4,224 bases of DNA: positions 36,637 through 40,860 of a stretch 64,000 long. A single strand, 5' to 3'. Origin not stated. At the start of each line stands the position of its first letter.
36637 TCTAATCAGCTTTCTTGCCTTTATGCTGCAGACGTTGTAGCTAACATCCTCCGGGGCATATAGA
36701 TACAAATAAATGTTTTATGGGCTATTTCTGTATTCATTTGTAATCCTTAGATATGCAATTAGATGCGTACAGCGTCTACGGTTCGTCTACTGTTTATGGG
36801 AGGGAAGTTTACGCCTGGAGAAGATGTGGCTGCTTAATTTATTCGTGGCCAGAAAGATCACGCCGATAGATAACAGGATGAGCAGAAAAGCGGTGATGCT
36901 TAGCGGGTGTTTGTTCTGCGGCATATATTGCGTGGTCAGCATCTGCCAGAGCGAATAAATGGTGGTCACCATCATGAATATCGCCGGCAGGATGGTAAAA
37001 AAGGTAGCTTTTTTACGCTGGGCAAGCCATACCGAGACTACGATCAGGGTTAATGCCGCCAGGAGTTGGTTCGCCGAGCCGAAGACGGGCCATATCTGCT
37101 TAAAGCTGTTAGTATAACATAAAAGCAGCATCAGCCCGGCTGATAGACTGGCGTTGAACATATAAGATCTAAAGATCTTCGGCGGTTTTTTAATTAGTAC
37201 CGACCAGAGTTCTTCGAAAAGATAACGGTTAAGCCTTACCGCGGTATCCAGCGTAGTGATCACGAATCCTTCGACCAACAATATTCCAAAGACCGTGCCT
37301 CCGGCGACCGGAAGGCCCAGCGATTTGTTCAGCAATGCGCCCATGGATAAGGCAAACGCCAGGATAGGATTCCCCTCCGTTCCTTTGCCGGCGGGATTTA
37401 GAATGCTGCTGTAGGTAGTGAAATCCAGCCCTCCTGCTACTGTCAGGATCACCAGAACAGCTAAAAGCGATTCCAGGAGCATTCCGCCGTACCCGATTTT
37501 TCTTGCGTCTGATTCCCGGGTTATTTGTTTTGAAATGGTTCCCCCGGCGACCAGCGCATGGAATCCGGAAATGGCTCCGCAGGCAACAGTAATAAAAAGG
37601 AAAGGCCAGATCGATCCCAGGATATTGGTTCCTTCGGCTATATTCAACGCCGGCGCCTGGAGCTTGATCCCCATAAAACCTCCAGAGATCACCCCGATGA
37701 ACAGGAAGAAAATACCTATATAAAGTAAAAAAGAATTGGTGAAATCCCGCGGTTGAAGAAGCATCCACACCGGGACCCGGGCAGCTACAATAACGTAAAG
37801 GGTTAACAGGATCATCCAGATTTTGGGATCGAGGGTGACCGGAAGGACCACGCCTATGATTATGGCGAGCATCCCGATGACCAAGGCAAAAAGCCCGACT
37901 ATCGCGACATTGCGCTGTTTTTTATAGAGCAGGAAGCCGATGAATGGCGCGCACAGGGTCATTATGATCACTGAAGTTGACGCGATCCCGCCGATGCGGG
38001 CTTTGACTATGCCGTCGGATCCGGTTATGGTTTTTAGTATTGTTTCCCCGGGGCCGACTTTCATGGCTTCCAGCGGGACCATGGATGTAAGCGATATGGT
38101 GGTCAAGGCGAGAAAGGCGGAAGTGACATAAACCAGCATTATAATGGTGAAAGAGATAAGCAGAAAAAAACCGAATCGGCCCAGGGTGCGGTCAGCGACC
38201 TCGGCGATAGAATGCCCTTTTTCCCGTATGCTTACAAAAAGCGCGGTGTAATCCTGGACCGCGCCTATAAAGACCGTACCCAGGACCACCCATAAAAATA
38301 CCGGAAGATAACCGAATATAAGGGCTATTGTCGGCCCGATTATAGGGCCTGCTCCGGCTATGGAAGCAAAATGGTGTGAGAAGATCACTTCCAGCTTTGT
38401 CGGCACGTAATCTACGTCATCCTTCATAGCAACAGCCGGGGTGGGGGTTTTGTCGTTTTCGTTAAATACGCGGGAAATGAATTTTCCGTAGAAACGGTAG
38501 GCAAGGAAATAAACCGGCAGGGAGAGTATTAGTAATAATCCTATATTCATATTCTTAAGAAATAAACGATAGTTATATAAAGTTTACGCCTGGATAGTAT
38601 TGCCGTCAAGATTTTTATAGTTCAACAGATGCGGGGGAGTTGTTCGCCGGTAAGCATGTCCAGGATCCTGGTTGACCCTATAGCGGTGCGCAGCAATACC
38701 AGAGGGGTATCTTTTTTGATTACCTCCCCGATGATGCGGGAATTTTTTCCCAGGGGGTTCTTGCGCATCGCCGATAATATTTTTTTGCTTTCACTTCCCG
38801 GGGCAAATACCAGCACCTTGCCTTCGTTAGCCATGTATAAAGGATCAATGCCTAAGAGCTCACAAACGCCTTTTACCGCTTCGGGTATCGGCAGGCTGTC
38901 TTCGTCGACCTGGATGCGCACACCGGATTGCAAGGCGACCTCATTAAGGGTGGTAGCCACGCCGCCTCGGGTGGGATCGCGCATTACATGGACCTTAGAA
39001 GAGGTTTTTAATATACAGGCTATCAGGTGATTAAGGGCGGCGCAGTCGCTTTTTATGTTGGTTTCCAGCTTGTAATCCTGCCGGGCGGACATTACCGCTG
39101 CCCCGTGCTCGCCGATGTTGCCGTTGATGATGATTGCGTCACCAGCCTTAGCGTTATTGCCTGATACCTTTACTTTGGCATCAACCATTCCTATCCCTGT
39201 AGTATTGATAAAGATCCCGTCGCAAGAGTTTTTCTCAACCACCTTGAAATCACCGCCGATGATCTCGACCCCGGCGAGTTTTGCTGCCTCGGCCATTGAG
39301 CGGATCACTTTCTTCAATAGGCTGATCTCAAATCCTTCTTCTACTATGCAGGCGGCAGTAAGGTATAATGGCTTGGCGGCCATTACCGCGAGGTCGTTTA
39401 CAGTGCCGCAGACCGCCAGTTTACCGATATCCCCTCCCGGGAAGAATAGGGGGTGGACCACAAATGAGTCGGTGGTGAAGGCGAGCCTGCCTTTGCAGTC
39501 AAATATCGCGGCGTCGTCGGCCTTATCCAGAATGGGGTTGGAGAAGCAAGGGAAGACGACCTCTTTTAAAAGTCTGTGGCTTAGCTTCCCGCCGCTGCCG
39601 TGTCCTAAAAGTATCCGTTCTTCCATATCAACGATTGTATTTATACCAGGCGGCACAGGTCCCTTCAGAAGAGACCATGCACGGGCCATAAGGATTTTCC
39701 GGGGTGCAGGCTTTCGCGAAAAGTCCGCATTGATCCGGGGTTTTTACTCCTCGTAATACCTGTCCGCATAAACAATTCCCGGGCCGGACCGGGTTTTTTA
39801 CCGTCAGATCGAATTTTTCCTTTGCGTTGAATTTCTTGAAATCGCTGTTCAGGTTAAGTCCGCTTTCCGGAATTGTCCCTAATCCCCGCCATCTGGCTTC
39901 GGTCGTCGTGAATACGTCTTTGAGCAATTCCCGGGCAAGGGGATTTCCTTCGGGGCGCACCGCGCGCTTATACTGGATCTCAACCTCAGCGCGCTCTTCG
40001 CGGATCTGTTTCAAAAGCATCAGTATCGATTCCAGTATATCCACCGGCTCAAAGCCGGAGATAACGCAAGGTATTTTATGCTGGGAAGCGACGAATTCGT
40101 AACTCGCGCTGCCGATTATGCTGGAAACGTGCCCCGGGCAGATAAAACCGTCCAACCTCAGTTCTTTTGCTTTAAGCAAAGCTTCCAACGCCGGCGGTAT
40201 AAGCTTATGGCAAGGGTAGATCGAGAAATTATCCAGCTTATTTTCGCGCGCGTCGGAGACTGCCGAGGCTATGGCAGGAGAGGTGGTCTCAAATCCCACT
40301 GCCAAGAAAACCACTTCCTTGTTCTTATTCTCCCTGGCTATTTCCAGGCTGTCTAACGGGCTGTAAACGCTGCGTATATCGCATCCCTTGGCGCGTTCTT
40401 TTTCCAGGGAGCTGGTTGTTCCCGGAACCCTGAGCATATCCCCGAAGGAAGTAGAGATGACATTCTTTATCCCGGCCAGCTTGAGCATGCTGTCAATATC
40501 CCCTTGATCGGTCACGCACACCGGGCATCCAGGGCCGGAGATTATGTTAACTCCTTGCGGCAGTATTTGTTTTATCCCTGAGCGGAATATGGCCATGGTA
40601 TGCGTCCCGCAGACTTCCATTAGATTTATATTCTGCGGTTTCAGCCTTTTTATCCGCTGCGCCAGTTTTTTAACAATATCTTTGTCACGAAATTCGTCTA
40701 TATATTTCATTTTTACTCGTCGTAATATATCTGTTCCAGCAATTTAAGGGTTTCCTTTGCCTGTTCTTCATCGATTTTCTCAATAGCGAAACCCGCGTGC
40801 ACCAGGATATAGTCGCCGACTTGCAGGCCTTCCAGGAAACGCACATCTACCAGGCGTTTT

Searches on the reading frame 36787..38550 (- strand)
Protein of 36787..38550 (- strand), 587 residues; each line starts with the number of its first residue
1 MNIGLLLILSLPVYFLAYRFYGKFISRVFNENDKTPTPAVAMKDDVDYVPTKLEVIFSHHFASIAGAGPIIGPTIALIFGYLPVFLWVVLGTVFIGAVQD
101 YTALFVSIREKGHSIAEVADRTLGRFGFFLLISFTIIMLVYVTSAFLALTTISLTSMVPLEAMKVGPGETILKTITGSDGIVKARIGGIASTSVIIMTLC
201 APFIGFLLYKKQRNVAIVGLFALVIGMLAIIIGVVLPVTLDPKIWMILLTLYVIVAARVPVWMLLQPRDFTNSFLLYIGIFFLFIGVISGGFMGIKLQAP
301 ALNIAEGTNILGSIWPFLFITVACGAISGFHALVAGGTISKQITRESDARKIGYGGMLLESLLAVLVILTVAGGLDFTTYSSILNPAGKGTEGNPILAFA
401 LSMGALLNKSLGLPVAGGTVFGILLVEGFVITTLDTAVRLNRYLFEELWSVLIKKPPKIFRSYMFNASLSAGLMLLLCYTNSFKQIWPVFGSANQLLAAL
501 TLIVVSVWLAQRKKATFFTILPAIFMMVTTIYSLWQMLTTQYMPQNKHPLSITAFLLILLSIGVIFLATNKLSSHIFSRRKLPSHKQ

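Call 7: search_protein_families(library=pfam, proteins=[window:36787-38550:-], max_evalue=0.00001)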
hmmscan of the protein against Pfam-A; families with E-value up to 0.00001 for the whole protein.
window:36787-38550:- (587 aa): 1 family
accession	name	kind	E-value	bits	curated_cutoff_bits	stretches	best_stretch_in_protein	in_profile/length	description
PF02554.20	CstA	-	4e-142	475.2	27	2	5-388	4-367/560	Carbon starvation protein CstA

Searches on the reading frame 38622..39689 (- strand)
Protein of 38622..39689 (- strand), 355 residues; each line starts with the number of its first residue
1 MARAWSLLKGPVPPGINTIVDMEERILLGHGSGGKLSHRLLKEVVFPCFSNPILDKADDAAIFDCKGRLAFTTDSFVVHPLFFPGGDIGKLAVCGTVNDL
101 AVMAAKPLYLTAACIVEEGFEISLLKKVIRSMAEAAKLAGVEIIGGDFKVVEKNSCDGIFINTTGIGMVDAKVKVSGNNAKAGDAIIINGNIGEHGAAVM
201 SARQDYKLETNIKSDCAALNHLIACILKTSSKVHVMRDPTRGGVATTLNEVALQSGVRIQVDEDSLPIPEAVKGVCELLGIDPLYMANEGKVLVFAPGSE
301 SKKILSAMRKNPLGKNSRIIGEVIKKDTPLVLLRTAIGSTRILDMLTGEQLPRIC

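Call 7: search_protein_families(library=pfam, proteins=[window:38622-39689:-], max_evalue=0.00001)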
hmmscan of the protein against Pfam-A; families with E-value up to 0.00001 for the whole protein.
window:38622-39689:- (355 aa): 2 families
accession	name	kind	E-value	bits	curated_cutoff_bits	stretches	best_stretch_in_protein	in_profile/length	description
PF02769.27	AIRS_C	-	4.9e-27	95.4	23.1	1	181-327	1-149/156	AIR synthase related protein, C-terminal domain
PF00586.29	AIRS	-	8.8e-25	87.8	24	1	58-169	2-112/112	AIR synthase related protein, N-terminal domain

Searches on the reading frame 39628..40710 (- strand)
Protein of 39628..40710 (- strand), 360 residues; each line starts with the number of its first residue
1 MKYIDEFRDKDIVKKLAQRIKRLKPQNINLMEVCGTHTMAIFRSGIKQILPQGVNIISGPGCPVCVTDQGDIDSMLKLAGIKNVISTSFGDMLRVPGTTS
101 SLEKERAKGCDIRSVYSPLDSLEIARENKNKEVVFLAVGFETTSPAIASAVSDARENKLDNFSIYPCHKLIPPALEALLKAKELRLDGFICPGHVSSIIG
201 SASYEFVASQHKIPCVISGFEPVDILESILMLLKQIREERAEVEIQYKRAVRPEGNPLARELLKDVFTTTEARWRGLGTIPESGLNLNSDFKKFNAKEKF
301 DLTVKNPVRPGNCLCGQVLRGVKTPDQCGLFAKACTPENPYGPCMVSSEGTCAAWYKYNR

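Call 7: search_protein_families(library=pfam, proteins=[window:39628-40710:-], max_evalue=0.00001)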
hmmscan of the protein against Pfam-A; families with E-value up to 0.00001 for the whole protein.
window:39628-40710:- (360 aa): 1 family
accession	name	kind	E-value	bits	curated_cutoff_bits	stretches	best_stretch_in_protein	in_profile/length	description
PF01924.21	HypD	-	1.8e-153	511.3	25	1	12-359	2-351/351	Hydrogenase formation hypA family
